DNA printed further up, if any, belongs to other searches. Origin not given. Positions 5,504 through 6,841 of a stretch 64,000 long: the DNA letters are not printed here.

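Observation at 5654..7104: Translationally coupled PilZ-domain protein and N-terminally truncated DnaB-family ATPase: candidate c-di-GMP-responsive ATPase module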

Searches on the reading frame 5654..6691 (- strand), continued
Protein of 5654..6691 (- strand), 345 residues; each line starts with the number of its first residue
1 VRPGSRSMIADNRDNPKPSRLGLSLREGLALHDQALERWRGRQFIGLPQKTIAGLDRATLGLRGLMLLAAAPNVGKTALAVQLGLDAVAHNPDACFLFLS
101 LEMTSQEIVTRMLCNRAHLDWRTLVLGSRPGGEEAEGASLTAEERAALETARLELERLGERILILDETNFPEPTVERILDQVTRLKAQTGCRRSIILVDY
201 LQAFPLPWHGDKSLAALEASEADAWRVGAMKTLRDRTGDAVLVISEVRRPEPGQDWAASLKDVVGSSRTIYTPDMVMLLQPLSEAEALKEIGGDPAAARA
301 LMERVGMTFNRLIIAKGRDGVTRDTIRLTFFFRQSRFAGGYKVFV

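Call 38: find_encoding_contigs(protein=P0122, flank=5000, max_places=1)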
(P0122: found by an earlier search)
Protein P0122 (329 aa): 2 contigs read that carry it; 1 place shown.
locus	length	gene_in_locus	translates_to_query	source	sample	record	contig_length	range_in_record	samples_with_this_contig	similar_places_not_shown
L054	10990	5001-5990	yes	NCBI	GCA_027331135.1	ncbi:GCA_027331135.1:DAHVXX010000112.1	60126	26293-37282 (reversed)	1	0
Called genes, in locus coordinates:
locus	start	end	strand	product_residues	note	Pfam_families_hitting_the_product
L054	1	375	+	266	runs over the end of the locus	PF03618:Kinase-PPPase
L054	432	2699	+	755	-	PF00390:malic, PF03949:Malic_M, PF01515:PTA_PTB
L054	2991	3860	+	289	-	-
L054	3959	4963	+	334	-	PF01590:GAF, PF13185:GAF_2, PF00990:GGDEF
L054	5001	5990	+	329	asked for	PF03796:DnaB_C, PF13481:AAA_25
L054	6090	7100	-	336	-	PF00586:AIRS, PF02769:AIRS_C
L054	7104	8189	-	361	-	PF01924:HypD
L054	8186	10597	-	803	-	PF00708:Acylphosphatase, PF07503:zf-HYPF, PF01300:Sua5_yciO_yrdC, PF17788:HypF_C, PF22521:HypF_C_2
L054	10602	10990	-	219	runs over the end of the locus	PF02492:cobW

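Call 39: find_encoding_contigs(protein=P0013, flank=5000, max_places=1)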
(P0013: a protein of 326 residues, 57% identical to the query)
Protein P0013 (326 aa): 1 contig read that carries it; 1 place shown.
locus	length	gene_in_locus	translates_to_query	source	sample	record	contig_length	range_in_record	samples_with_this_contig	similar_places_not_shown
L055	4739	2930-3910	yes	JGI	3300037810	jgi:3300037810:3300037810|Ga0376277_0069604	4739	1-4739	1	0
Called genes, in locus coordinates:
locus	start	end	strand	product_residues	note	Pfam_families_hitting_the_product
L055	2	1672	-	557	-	?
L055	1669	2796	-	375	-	PF00850:Hist_deacetyl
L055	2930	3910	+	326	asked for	PF03796:DnaB_C, PF13481:AAA_25 (faint)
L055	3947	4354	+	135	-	PF01814:Hemerythrin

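Call 40: find_encoding_contigs(protein=P0023, flank=5000, max_places=1)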
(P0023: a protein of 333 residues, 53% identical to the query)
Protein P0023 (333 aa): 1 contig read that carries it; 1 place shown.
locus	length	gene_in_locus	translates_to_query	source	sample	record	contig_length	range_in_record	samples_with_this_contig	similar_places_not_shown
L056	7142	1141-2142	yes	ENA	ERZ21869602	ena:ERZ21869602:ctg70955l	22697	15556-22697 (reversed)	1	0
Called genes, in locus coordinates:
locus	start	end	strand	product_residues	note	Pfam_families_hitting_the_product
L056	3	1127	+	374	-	?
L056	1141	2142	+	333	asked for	PF03796:DnaB_C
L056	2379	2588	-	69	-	-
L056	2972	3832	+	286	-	PF02634:FdhD-NarQ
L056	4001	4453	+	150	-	PF13527:Acetyltransf_9 (weak), PF00583:Acetyltransf_1, PF13673:Acetyltransf_10, PF13508:Acetyltransf_7, PF08445:FR47 (weak)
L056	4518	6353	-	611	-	PF00384:Molybdopterin, PF01568:Molydop_binding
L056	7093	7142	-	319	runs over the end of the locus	PF01012:ETF, PF00766:ETF_alpha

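Call 53: search_solved_structures(query=A1, max_evalue=0.001, show_alignments=2)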
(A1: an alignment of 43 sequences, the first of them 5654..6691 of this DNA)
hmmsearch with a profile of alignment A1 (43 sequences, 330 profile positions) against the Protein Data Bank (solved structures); distinct sequences matched with E-value up to 0.001: 13.
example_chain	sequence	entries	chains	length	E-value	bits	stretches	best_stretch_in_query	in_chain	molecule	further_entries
2r6a_A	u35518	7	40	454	2.4e-18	69.1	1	11-261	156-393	Replicative helicase | Replicative DNA helicase DnaB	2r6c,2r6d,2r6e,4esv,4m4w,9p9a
2vye_A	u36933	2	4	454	1.3e-17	66.7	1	10-261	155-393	REPLICATIVE DNA HELICASE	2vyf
9dls_A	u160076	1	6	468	1.7e-16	63.1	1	7-199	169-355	Replicative DNA helicase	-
6t66_A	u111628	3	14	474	1.8e-16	63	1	7-199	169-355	Replicative DNA helicase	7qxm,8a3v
7t22_A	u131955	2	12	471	5.2e-13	51.6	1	7-199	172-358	Replicative DNA helicase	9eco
6bbm_A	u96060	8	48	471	5.2e-13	51.6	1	7-199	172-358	Replicative DNA helicase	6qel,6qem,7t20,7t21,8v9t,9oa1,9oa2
2q6t_A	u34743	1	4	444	6.8e-13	51.2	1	8-261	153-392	DnaB replication fork helicase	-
6kza_A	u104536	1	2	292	1.7e-12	49.9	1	41-199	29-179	Replicative DNA helicase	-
3bh0_A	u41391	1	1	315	3.3e-12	49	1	35-250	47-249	DNAB-LIKE REPLICATIVE HELICASE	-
3bgw_A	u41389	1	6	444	7.3e-12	47.9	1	35-249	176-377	DNAB-Like Replicative Helicase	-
4a1f_A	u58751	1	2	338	1.5e-10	43.6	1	35-199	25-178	REPLICATIVE DNA HELICASE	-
4zc0_A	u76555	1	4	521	2.6e-10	42.8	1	33-198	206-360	Replicative DNA helicase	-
4nmn_A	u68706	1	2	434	1.6e-09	40.2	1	34-263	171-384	Replicative DNA helicase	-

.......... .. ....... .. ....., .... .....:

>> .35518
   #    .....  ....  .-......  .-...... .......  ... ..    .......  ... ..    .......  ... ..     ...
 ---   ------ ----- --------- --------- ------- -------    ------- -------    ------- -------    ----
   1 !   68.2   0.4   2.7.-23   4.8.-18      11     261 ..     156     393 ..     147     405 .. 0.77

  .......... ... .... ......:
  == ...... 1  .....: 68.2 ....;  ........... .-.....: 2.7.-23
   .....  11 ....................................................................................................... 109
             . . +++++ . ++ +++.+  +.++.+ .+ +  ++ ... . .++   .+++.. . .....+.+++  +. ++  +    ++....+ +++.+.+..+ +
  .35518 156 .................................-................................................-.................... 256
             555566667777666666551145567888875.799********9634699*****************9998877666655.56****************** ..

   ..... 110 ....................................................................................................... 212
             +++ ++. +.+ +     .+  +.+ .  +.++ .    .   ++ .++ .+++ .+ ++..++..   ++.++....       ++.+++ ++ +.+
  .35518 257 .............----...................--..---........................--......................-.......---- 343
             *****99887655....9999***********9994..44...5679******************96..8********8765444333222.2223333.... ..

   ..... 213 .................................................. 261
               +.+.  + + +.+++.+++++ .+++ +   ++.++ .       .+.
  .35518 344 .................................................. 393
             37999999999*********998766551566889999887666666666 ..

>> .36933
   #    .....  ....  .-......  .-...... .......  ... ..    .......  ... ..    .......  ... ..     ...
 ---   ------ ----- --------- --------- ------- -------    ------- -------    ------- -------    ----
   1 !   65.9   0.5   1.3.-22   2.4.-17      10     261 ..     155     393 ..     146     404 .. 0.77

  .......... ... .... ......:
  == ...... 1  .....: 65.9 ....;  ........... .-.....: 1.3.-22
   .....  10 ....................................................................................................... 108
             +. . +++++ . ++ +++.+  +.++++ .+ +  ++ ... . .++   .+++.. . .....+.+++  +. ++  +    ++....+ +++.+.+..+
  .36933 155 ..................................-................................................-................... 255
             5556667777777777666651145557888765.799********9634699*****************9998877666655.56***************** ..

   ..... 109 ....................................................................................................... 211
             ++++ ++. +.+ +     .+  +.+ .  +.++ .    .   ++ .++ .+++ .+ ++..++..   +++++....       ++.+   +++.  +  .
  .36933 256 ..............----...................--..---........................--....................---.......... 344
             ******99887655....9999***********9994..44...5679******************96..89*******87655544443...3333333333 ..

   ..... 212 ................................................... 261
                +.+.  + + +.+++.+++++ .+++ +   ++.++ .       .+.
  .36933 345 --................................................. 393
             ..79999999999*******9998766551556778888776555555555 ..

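Call 62: predict_structure(alignment_id=A1)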
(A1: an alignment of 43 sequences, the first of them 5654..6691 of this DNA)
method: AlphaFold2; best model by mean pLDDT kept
length: 345 residues; sequences in the alignment: 43
mean_pLDDT: 75.1   pTM: 0.77
mean pLDDT of the five models: 75.1, 74.4, 73.7, 71.4, 69.6
residues with pLDDT >= 90: 69; 70-90: 170; 50-70: 65; < 50: 41
segments of 3 or more residues with pLDDT < 50: 1-5, 10-12, 39-53, 331-345
pLDDT, mean of each block of 10 residues (from residue 1): 44 56 80 63 33 50 81 82 83 91 87 80 68 62 88 92 95 94 96 92 80 69 87 92 89 82 70 82 82 83 69 73 65 37 26
secondary structure, 60 per line:
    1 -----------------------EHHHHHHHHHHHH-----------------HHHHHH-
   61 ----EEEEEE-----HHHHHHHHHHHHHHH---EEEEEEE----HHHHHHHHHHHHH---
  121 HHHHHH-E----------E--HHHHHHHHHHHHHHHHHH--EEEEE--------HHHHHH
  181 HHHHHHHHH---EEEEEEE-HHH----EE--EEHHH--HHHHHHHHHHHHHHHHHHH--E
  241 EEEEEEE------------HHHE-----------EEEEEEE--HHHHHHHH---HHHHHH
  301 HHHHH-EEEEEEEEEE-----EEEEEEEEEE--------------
elements in order: H25-36 H54-59 E65-70 H76-90 E94-100 H105-117 H121-126 H142-159 E162-166 H175-189 E193-199 H219-237 E240-247 E275-281 H284-291 H295-305 E307-316 E322-331

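Call 66: fold_search(model_id=the predicted structure, library=pdb)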
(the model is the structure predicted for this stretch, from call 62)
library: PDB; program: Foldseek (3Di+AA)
matches with E <= 10: 1594; with E <= 0.001: 459
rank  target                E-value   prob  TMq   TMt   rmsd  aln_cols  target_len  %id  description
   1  4esv_G                4.1e-15  1.00  0.61  0.51  13.6       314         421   24  A New Twist on the Translocation Mechanism of Helicases from the Structure of DnaB with its Substrates (released 2012-10-24)
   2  4esv_J                4.1e-15  1.00  0.60  0.51  12.8       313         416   25  A New Twist on the Translocation Mechanism of Helicases from the Structure of DnaB with its Substrates (released 2012-10-24)
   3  4esv_H                4.9e-15  1.00  0.61  0.50  11.3       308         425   25  A New Twist on the Translocation Mechanism of Helicases from the Structure of DnaB with its Substrates (released 2012-10-24)
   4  4esv_I                1.2e-14  1.00  0.61  0.51  12.1       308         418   24  A New Twist on the Translocation Mechanism of Helicases from the Structure of DnaB with its Substrates (released 2012-10-24)
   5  4esv_L                4.5e-14  1.00  0.61  0.51  12.8       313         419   25  A New Twist on the Translocation Mechanism of Helicases from the Structure of DnaB with its Substrates (released 2012-10-24)
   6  8a3v_B                7.3e-14  1.00  0.56  0.44  12.8       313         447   21  Crystal structure of the Vibrio cholerae replicative helicase (VcDnaB) in complex with its loader protein (VcDciA) (released 2023-02-15)
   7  4esv_F                1.0e-13  1.00  0.60  0.50  12.8       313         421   25  A New Twist on the Translocation Mechanism of Helicases from the Structure of DnaB with its Substrates (released 2012-10-24)
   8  8a3v_A                1.0e-13  1.00  0.56  0.44  12.9       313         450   21  Crystal structure of the Vibrio cholerae replicative helicase (VcDnaB) in complex with its loader protein (VcDciA) (released 2023-02-15)
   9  4esv_E                1.3e-13  1.00  0.61  0.51  13.4       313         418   24  A New Twist on the Translocation Mechanism of Helicases from the Structure of DnaB with its Substrates (released 2012-10-24)
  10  4esv_K                1.5e-13  1.00  0.60  0.50  13.0       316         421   23  A New Twist on the Translocation Mechanism of Helicases from the Structure of DnaB with its Substrates (released 2012-10-24)
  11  6bbm_D                2.4e-13  1.00  0.58  0.45  13.3       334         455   22  Mechanisms of Opening and Closing of the Bacterial Replicative Helicase: The DnaB Helicase and Lambda P Helicase Loade (released 2019-03-06)
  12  9dls_C                3.3e-13  1.00  0.57  0.46  13.1       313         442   22  Vibrio cholerae DnaB (released 2025-07-16)
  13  9oa1_B                5.3e-13  1.00  0.58  0.46  11.6       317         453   21  Ecoli DnaB helicase and Phage Lambda loader P with ADP-Mg in a 6:5 stoichiometry ratio. (released 2025-07-16)
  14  4esv_B                5.6e-13  1.00  0.58  0.47  13.8       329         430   23  A New Twist on the Translocation Mechanism of Helicases from the Structure of DnaB with its Substrates (released 2012-10-24)
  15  9dls_D                6.7e-13  1.00  0.56  0.45  14.7       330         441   22  Vibrio cholerae DnaB (released 2025-07-16)
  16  4esv_D                9.1e-13  1.00  0.59  0.48  11.8       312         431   24  A New Twist on the Translocation Mechanism of Helicases from the Structure of DnaB with its Substrates (released 2012-10-24)
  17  4esv_C                1.1e-12  1.00  0.60  0.48  13.7       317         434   23  A New Twist on the Translocation Mechanism of Helicases from the Structure of DnaB with its Substrates (released 2012-10-24)
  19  4esv_A                1.6e-12  1.00  0.59  0.49   9.8       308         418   25  A New Twist on the Translocation Mechanism of Helicases from the Structure of DnaB with its Substrates (released 2012-10-24)
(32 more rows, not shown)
